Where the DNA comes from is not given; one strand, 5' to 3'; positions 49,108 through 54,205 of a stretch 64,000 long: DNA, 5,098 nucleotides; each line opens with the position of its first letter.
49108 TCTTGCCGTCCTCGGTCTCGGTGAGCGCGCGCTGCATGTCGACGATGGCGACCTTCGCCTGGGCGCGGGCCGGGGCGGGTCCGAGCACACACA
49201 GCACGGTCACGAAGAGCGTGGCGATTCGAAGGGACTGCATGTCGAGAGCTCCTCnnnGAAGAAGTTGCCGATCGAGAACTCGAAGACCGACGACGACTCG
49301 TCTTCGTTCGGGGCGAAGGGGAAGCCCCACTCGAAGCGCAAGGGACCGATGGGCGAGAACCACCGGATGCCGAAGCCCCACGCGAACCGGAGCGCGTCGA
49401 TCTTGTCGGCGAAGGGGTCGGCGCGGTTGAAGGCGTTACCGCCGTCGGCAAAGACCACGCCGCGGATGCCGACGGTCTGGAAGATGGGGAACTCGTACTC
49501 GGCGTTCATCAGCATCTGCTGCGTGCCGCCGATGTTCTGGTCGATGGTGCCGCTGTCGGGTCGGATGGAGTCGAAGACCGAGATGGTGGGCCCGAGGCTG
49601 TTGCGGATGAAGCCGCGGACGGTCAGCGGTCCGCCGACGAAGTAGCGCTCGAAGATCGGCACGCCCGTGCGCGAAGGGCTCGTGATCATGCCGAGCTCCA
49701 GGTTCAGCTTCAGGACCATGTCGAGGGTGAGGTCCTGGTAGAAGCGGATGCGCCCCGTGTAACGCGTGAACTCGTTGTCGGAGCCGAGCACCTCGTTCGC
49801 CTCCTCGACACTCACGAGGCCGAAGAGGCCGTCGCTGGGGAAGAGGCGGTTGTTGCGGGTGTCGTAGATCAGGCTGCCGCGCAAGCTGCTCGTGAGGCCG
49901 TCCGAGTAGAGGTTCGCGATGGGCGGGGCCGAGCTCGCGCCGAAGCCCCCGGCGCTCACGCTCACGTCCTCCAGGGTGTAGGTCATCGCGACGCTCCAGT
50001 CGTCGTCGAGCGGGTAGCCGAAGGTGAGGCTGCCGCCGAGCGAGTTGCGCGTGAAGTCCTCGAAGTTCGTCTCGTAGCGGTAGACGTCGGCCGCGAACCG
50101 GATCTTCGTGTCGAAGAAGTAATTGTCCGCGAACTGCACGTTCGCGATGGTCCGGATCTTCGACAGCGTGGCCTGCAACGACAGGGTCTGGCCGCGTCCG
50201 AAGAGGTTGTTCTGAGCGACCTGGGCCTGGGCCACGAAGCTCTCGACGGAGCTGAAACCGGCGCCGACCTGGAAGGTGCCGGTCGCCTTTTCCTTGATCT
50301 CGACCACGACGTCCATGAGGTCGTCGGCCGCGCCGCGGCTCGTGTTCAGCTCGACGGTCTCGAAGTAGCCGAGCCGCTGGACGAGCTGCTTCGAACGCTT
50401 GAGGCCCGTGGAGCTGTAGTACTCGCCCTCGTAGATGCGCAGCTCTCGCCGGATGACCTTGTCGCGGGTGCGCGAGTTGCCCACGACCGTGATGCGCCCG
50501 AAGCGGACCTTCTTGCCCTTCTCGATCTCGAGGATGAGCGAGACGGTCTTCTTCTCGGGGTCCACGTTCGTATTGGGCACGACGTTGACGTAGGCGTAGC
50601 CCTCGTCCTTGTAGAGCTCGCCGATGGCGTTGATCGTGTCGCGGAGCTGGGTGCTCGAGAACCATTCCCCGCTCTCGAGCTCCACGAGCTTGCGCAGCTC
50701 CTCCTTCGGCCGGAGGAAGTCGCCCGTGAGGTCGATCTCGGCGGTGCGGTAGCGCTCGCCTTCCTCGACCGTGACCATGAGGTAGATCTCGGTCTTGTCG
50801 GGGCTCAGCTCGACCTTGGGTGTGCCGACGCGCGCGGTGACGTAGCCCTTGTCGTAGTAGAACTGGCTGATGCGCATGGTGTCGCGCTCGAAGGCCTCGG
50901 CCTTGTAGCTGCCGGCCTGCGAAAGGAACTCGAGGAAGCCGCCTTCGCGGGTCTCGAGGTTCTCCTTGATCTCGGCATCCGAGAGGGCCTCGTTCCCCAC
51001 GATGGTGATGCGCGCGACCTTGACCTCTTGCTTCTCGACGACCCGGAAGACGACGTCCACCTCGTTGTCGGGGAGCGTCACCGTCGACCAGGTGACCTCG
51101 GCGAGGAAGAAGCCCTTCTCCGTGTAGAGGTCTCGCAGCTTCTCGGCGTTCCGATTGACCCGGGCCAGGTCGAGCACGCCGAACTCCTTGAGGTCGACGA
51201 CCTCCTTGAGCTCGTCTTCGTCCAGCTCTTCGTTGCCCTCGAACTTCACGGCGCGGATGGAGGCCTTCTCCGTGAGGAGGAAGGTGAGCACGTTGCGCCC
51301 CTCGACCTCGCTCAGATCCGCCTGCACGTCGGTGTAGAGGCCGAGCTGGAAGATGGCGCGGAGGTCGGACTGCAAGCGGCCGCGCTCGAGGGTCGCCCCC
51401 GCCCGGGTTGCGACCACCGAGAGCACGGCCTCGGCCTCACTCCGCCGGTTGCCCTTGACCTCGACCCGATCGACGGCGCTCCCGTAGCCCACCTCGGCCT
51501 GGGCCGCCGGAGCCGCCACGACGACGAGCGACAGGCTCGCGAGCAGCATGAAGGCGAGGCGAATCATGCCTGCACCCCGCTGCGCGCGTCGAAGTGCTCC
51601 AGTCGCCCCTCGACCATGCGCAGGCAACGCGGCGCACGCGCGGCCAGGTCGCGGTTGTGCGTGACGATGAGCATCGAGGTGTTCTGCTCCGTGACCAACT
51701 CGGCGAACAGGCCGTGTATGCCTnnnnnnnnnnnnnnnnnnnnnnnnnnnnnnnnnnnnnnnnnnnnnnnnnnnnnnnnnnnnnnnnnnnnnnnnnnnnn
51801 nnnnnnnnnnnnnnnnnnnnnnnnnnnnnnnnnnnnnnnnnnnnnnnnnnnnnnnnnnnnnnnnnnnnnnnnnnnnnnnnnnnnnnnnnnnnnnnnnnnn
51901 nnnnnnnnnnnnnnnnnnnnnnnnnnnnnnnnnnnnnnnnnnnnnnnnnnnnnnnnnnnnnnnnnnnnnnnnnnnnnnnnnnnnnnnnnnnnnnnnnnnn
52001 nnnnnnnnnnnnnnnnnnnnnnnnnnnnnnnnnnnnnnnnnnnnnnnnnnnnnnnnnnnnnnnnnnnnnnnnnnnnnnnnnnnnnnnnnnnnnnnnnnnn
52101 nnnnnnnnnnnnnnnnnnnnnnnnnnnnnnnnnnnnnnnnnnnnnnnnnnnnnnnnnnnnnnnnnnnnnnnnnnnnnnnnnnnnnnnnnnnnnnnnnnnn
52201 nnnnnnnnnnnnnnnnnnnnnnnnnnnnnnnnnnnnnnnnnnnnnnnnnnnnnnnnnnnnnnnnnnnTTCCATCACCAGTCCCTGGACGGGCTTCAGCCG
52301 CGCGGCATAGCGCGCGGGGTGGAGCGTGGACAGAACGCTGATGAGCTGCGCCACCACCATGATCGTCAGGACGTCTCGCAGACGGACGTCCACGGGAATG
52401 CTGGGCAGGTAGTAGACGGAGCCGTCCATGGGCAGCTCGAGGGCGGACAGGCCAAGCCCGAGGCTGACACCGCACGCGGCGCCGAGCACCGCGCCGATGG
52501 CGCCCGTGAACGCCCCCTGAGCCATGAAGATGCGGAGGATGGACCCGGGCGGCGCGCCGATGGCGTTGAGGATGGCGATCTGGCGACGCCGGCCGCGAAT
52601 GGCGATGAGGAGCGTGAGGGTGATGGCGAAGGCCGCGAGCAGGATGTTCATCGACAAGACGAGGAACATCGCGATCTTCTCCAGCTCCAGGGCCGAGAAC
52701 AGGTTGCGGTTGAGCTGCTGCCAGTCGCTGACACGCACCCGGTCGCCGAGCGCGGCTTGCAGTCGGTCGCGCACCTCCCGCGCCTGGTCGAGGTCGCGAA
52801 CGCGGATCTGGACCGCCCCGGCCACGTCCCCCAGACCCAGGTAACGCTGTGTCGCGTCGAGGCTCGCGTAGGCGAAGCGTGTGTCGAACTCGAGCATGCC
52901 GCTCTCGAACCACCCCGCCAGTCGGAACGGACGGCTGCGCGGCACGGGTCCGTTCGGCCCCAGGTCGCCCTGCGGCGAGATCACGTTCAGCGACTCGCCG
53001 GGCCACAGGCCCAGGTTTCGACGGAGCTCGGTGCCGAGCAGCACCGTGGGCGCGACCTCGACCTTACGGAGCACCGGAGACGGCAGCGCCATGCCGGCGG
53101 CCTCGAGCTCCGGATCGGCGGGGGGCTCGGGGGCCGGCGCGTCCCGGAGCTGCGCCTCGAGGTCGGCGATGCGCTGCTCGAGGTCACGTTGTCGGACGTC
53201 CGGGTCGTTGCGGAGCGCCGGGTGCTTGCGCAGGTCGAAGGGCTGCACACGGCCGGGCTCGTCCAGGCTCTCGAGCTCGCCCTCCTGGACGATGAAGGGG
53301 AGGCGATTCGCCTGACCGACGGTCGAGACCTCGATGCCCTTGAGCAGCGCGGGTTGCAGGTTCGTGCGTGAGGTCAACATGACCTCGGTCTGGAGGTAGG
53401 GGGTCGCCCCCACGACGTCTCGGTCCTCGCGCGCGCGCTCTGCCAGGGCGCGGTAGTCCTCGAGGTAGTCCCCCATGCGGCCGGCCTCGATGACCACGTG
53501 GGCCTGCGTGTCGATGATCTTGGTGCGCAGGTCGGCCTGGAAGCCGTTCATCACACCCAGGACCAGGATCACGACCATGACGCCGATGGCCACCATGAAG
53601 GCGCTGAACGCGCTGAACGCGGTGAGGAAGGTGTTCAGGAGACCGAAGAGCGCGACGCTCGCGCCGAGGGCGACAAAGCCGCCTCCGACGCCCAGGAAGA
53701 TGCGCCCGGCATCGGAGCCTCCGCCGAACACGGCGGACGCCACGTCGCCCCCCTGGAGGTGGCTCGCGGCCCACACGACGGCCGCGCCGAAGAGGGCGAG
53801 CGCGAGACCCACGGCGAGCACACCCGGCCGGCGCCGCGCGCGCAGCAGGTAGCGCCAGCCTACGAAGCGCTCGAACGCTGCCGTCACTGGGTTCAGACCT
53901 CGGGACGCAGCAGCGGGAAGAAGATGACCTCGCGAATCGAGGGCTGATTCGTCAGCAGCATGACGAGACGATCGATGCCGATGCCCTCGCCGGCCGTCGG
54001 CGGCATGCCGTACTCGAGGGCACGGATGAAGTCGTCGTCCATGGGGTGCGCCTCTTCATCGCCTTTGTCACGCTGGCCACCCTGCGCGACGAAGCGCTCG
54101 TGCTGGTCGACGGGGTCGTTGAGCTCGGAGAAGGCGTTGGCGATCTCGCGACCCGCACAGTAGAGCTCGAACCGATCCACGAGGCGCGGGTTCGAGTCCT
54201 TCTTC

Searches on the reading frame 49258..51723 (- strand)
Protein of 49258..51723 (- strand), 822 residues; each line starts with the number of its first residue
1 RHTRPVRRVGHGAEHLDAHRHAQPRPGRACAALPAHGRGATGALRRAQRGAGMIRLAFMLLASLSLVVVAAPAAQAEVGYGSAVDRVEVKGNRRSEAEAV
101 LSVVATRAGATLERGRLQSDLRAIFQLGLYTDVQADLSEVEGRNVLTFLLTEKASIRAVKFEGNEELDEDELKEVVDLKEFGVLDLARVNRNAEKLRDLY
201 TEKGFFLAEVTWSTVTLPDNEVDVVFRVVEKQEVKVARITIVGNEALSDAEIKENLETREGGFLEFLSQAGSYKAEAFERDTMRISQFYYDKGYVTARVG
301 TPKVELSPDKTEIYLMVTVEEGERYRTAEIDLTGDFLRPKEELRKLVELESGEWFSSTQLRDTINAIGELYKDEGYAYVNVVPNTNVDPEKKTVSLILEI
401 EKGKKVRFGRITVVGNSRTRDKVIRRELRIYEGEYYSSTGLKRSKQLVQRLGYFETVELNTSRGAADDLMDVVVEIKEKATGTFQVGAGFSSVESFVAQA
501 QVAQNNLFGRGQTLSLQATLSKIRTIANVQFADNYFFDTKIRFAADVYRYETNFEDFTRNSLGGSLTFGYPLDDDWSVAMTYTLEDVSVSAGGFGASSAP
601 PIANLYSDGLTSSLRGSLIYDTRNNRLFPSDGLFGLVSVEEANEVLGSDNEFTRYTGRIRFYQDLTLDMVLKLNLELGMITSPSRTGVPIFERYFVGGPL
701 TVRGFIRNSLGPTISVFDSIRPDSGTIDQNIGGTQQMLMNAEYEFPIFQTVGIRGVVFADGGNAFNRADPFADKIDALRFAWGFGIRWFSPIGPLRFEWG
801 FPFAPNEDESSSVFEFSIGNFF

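Call 76: search_protein_families(library=pfam, proteins=[window:49258-51723:-], max_evalue=0.00001)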
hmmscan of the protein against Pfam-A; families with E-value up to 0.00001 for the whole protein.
window:49258-51723:- (822 aa): 5 families
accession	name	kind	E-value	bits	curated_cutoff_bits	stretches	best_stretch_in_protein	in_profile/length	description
PF07244.20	POTRA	-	1e-66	222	21.3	4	234-322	1-79/79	Surface antigen variable number repeat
PF01103.29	Omp85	-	5.9e-64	217.1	24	1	506-822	1-325/325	Omp85 superfamily domain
PF08479.16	POTRA_2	-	7.1e-20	71.1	24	0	156-217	3-64/76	POTRA domain, ShlB-type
PF08478.15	POTRA_1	-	1.5e-09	38.4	23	0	235-264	2-31/69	POTRA domain, FtsQ-type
PF25280.1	POTRA2_Toc75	-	1e-05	26.1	27.5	0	319-403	30-111/112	Toc75-like, second POTRA domain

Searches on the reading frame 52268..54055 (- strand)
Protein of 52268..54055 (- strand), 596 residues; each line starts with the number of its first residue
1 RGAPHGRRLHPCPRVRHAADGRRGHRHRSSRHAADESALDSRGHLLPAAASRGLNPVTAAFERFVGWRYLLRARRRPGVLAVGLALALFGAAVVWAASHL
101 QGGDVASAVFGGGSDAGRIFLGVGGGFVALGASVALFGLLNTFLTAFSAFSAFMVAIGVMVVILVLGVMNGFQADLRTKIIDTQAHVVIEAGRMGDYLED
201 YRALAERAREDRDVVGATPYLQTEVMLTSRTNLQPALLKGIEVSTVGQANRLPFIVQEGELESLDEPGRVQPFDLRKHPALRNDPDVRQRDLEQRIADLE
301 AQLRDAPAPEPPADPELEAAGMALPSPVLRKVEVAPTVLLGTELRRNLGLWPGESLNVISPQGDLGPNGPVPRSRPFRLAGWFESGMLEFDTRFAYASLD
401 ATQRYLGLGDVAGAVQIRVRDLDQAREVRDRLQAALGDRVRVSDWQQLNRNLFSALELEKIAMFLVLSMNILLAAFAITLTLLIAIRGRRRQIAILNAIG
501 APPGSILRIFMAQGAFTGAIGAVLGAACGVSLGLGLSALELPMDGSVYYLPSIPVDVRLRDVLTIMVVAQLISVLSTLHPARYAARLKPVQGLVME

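Call 76: search_protein_families(library=pfam, proteins=[window:52268-54055:-], max_evalue=0.00001)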
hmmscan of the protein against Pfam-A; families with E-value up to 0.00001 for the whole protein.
window:52268-54055:- (596 aa): 2 families
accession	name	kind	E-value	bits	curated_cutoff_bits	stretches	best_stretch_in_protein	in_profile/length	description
PF02687.27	FtsX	-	1.1e-13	51.7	25.5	1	467-589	4-120/120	FtsX-like permease C-terminal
PF12704.14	MacB_PCD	-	2.1e-11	45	27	1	148-240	1-92/207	MacB-like periplasmic core domain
